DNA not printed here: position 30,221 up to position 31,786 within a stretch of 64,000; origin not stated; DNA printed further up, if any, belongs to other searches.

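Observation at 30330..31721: Orphan AAA_21/ABC-type ATPase between core genes, flanked by a ~21-bp direct repeat and adjacent to the island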

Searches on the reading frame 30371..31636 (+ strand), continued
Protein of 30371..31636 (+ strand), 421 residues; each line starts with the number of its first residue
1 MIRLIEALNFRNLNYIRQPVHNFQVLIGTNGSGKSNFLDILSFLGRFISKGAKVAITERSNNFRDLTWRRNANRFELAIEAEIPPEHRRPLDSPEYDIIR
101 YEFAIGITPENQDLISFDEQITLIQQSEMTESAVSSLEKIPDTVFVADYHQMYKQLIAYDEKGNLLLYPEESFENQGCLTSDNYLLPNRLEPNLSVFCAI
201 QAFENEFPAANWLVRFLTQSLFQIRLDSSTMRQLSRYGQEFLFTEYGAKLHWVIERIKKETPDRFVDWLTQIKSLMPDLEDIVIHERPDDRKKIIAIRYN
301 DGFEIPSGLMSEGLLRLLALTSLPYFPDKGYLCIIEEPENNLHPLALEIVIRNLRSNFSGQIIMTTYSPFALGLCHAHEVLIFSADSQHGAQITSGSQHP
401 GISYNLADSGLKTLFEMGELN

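Call 14: find_encoding_contigs(protein=P0004, flank=10000, max_places=3)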
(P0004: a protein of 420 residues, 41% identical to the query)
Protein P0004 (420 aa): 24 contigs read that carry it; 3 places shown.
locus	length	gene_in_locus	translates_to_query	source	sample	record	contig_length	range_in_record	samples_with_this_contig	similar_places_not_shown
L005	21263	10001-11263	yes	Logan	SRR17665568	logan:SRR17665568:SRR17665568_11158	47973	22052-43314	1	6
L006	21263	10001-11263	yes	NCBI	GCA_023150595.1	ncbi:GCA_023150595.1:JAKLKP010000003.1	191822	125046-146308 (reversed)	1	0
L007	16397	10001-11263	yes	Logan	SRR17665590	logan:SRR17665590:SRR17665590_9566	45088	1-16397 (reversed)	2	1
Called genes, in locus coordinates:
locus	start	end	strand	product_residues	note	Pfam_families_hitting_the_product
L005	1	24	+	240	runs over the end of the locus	PF00005:ABC_tran, PF13304:AAA_21 (faint)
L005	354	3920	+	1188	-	PF01381:HTH_3, PF12844:HTH_19 (weak), PF13560:HTH_31, PF15731:MqsA_antitoxin (weak), PF00176:SNF2-rel_dom (weak), PF04851:ResIII, PF00271:Helicase_C, PF13020:NOV_C, +1 more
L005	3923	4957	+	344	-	-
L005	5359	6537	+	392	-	-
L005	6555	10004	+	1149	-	PF06634:DUF1156, PF01555:N6_N4_Mtase (faint)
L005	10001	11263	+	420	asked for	PF02463:SMC_N, PF11398:DUF2813 (faint), PF13175:AAA_15 (weak), PF13304:AAA_21, PF13175:AAA_15 (weak)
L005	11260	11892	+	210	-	-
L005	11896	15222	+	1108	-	PF04465:DUF499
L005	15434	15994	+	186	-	PF11149:DUF2924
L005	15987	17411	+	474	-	PF00239:Resolvase, PF07508:Recombinase, PF13408:Zn_ribbon_recom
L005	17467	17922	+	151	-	-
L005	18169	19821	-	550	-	-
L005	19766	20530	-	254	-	PF13936:HTH_38 (weak)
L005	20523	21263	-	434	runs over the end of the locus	PF02195:ParB_N (weak), PF01555:N6_N4_Mtase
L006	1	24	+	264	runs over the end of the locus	PF00005:ABC_tran, PF13304:AAA_21 (faint)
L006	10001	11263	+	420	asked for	PF02463:SMC_N, PF11398:DUF2813 (faint), PF13175:AAA_15 (weak), PF13304:AAA_21, PF13175:AAA_15 (weak)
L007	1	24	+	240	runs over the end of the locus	PF00005:ABC_tran, PF13304:AAA_21 (faint)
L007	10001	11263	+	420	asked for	PF02463:SMC_N, PF11398:DUF2813 (faint), PF13175:AAA_15 (weak), PF13304:AAA_21, PF13175:AAA_15 (weak)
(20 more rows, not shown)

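Call 15: find_encoding_contigs(protein=P0100, flank=10000, max_places=2)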
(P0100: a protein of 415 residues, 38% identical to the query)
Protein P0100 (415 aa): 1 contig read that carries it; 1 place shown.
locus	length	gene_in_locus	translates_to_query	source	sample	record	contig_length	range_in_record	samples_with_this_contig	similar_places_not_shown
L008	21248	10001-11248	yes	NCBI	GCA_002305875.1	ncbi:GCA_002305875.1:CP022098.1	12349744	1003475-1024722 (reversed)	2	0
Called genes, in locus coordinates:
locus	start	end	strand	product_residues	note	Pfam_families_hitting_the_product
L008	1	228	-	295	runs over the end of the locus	PF02146:SIR2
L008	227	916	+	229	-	-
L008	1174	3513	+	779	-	PF05547:Peptidase_M6, PF20773:InhA-like_MAM, PF20774:InhA-like_VEG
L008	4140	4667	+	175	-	PF05899:Cupin_3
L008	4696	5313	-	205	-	PF09536:DUF2378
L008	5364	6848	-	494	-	PF04069:OpuAC, PF00528:BPD_transp_1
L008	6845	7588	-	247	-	PF00005:ABC_tran, PF13304:AAA_21 (faint)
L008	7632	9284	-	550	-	PF00924:MS_channel_2nd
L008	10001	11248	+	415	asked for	PF11398:DUF2813 (faint), PF13304:AAA_21, PF13175:AAA_15 (weak)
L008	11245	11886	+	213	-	-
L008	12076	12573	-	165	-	PF00565:SNase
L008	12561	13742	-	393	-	PF00932:LTD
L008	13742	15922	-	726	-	-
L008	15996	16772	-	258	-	PF09335:VTT_dom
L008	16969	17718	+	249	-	PF00756:Esterase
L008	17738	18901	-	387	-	-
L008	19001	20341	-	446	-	-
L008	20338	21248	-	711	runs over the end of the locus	-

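Call 30: search_protein_families(library=ncbifam, proteins=[L003:11290-11928:+, L005:11260-11892:+, L008:11245-11886:+, P0002, P0004, P0074, P0100], max_evalue=0.001)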
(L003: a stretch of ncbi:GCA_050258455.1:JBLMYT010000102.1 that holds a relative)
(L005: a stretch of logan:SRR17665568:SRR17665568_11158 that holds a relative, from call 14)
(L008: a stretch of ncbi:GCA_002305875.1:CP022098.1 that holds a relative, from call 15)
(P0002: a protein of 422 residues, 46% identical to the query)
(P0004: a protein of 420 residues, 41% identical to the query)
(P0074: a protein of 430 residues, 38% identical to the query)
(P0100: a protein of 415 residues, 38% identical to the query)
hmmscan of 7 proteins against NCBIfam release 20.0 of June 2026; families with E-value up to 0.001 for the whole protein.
L003:11290-11928:+ (212 aa): 1 family
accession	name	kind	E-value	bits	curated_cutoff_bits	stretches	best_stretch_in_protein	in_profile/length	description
NF047734.1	antiphage_MADS4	equivalog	1.2e-65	221.5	160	1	8-206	1-205/206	methylation-associated defense system protein MAD4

L005:11260-11892:+ (210 aa): 1 family
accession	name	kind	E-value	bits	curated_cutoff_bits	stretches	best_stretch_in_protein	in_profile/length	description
NF047734.1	antiphage_MADS4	equivalog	2.1e-60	204.4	160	1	8-207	1-205/206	methylation-associated defense system protein MAD4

L008:11245-11886:+ (213 aa): 1 family
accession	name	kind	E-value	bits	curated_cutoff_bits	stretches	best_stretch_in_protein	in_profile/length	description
NF047734.1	antiphage_MADS4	equivalog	2e-68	230.6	160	1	8-209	1-206/206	methylation-associated defense system protein MAD4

P0002 (422 aa): 3 families
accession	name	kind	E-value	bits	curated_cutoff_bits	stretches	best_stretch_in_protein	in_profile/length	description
NF047739.1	antiphage_MADS3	equivalog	1.1e-89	301.5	420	1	1-419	1-425/427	methylation-associated defense system AAA family ATPase MAD3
NF038234.1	retron_eff_Eco8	equivalog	9.1e-07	27.9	250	0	2-42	3-44/679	retron Eco8 family effector endonuclease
TIGR00611.2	recf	equivalog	9.9e-07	28.2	172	1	2-50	1-50/339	DNA replication/repair protein RecF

P0004 (420 aa): 10 families
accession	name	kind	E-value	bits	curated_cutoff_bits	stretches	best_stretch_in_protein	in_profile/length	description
NF047739.1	antiphage_MADS3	equivalog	4e-129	431.5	420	1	1-419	1-427/427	methylation-associated defense system AAA family ATPase MAD3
NF041760.1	PtuA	equivalog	1.3e-07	30.9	500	1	333-392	381-441/524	retron Ec78 anti-phage system effector ATPase PtuA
TIGR04435.1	restrict_AAA_1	hypoth_equivalog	4.2e-06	25.7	300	1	310-389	399-488/568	restriction system-associated AAA family ATPase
TIGR00611.2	recf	equivalog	4.8e-06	26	172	1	4-49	3-49/339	DNA replication/repair protein RecF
NF000355.4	ribo_prot_ABC_F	equivalog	4e-05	22.7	380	0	319-375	438-493/499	ribosomal protection-like ABC-F family protein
TIGR01189.1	ccmA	equivalog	0.00017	21.3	131.6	0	307-369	126-188/198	heme ABC exporter ATP-binding protein CcmA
NF000171.1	ABCF_producer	exception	0.00025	19.6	800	0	310-368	466-521/541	TlrC/CarA/OleB/SrmB family ABC-F type ribosomal protection protein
TIGR03740.1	galliderm_ABC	subfamily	0.00062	19.5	309.75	0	322-370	137-184/223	lantibiotic protection ABC transporter ATP-binding subunit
NF010061.0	PRK13538.1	equivalog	0.00086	18.8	195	0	303-373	128-198/211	cytochrome c biogenesis heme-transporting ATPase CcmA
TIGR01978.1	sufC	equivalog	0.00089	18.7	212.8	0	23-42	28-47/243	Fe-S cluster assembly ATPase SufC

P0074 (430 aa): 6 families
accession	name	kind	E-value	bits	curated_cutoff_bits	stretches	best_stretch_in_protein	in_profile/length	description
NF047739.1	antiphage_MADS3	equivalog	3.6e-149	497.5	420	1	1-429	1-427/427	methylation-associated defense system AAA family ATPase MAD3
NF041760.1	PtuA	equivalog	2.2e-11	43.3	500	1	339-403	377-442/524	retron Ec78 anti-phage system effector ATPase PtuA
TIGR00611.2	recf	equivalog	4.3e-07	29.4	172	1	3-49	2-49/339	DNA replication/repair protein RecF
TIGR04435.1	restrict_AAA_1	hypoth_equivalog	7.3e-06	24.9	300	1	336-399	416-489/568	restriction system-associated AAA family ATPase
NF038234.1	retron_eff_Eco8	equivalog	2e-05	23.4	250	1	342-384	276-328/679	retron Eco8 family effector endonuclease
NF040873.1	AztA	equivalog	0.00045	19.8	220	0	23-42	20-39/191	zinc ABC transporter ATP-binding protein AztA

P0100 (415 aa): 4 families
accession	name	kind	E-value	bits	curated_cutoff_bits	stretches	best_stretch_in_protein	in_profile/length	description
NF047739.1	antiphage_MADS3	equivalog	3.6e-155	517.3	420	1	1-414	1-427/427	methylation-associated defense system AAA family ATPase MAD3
NF041760.1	PtuA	equivalog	3.8e-08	32.7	500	1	324-388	377-442/524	retron Ec78 anti-phage system effector ATPase PtuA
TIGR00611.2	recf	equivalog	5.2e-05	22.6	172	1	6-49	5-49/339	DNA replication/repair protein RecF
NF038234.1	retron_eff_Eco8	equivalog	0.00077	18.2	250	0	328-367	277-326/679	retron Eco8 family effector endonuclease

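Call 42: find_encoding_contigs(protein=P0083, flank=8000, max_places=1)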
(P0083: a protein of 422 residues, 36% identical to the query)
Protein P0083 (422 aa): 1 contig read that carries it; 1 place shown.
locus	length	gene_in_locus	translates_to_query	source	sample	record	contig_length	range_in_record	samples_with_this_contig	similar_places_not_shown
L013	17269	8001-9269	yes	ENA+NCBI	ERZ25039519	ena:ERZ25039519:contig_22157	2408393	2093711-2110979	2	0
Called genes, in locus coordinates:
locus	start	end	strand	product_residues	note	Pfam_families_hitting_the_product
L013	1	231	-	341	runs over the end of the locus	PF00149:Metallophos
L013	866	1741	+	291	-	-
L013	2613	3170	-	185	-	-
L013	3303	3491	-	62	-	-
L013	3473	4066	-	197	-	-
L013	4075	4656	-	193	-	-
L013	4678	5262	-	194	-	PF04542:Sigma70_r2, PF08281:Sigma70_r4_2, PF04545:Sigma70_r4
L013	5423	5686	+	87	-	PF00830:Ribosomal_L28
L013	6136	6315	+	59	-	PF02686:GatC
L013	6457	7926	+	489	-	PF01425:Amidase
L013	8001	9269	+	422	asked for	PF02463:SMC_N (weak), PF11398:DUF2813 (faint), PF13175:AAA_15, PF13304:AAA_21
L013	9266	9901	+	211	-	-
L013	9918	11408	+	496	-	PF02934:GatB_N, PF02637:GatB_Yqey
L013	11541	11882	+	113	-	PF09685:MamF_MmsF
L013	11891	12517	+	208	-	-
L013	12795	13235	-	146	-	PF01695:IstB_IS21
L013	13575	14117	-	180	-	PF22483:Mu-transpos_C_2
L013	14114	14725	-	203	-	PF00665:rve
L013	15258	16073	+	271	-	-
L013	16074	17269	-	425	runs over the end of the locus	-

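Call 43: find_encoding_contigs(protein=P0047, flank=8000, max_places=1)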
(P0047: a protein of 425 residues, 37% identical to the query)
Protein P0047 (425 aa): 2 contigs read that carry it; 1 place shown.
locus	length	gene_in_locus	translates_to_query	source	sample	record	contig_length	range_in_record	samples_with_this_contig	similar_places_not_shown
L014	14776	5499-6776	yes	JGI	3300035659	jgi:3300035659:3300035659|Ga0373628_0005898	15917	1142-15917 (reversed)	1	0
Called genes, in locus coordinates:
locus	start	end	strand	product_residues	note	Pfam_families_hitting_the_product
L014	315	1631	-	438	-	-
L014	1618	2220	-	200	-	PF04542:Sigma70_r2, PF08281:Sigma70_r4_2, PF04545:Sigma70_r4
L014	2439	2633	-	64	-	-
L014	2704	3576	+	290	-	PF22626:LysX_preATP_grasp, PF02786:CPSase_L_D2 (weak), PF08443:RimK, PF13549:ATP-grasp_5 (weak), PF02222:ATP-grasp (weak)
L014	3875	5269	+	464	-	PF04734:Ceramidase_alk (faint)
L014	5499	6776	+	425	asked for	PF02463:SMC_N (weak), PF11398:DUF2813 (faint), PF13175:AAA_15, PF13304:AAA_21, PF13175:AAA_15 (weak)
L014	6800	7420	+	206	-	-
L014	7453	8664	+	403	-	PF02463:SMC_N, PF13175:AAA_15, PF13476:AAA_23, PF13304:AAA_21 (faint)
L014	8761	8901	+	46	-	-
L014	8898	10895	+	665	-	PF05134:T2SSL (faint), PF11104:PilM_2, PF14450:FtsA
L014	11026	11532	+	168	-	-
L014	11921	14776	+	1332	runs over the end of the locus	?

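Call 44: find_related_loci(query=A1, collection=metagenome_contigs, flank=4000)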
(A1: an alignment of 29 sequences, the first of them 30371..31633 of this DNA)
Query A1 (421 aa) in metagenome_contigs; peptide patterns used: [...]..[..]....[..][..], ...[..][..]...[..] (x = any residue, [..] = any of these).
600 stretches matched a pattern (row limit reached: there are more); 419 encode a relative of the query (tblastn E <= 1e-3); the best 80 are kept; 80 distinct loci.
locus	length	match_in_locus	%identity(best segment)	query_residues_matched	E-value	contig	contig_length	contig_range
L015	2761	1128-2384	38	1-421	8e-94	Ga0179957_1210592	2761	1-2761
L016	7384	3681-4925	36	1-421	4e-89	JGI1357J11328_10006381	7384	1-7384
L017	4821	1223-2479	37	1-421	1e-88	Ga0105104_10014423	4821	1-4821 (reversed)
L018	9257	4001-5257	36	1-421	4e-88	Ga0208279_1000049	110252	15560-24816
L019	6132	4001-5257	37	1-421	3e-88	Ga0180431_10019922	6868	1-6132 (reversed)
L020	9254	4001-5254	37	1-420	2e-87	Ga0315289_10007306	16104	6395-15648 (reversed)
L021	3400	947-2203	36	1-421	2e-88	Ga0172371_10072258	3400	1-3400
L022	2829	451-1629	39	1-421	2e-89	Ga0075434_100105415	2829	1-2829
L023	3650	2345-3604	37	1-421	4e-87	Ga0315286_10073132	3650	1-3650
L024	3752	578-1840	36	1-421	6e-87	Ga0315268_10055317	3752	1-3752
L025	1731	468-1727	36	1-421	2e-91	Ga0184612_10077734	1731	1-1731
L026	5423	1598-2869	37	1-421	5e-86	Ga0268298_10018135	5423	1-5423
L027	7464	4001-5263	35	1-421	3e-86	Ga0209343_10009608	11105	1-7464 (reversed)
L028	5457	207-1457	38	1-421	6e-86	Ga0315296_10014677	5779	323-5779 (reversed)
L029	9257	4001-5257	36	1-421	3e-86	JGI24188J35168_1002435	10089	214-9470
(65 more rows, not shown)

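Call 49: search_solved_structures(query=A1, max_evalue=0.01)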
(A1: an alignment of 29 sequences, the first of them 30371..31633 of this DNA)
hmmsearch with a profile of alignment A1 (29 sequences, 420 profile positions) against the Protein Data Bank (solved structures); distinct sequences matched with E-value up to 0.01: 37.
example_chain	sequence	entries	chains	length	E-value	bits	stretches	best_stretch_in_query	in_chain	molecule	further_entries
8ee4_A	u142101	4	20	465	1.2e-14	57.5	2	327-389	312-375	PtuA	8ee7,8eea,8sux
6p74_A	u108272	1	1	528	2e-13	53.5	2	1-43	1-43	Putative ATP-dependent endonuclease of the OLD family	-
9n69_A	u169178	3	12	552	9.5e-09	38.1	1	330-389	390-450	AAA family ATPase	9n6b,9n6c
8u7i_A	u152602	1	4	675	3.4e-08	36.2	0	311-384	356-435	Endonuclease GajA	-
9vkz_A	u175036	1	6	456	3.7e-08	36.1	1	327-387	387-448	Retron Ec78 probable ATPase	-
9vh1_D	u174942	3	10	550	5.4e-08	35.6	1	327-387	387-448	Retron Ec78 probable ATPase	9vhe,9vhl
9nnk_C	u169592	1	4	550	6.7e-08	35.3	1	287-388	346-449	Retreon I-A effector PtuA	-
8wy4_A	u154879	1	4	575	7.5e-08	35.1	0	311-384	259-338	Endonuclease GajA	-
8jq9_B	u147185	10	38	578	7.7e-08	35.1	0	311-384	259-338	Endonuclease GajA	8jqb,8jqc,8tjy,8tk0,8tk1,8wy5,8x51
8j4t_A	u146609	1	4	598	8.4e-08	35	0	311-384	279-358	Endonuclease GajA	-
8sm3_A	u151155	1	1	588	8.7e-08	34.9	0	311-384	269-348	Endonuclease GajA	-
9kjx_B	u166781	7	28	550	1.1e-07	34.6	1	327-388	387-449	AAA family ATPase | Retron I-A effector PtuA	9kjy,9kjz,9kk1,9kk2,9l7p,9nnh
9nnb_C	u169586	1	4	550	4.3e-07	32.6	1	327-388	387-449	Retron I-A effector PtuA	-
8ux9_B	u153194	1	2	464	5.4e-07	32.3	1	291-371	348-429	AriA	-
8v45_A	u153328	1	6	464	5.4e-07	32.3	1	291-371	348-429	AriA antitoxin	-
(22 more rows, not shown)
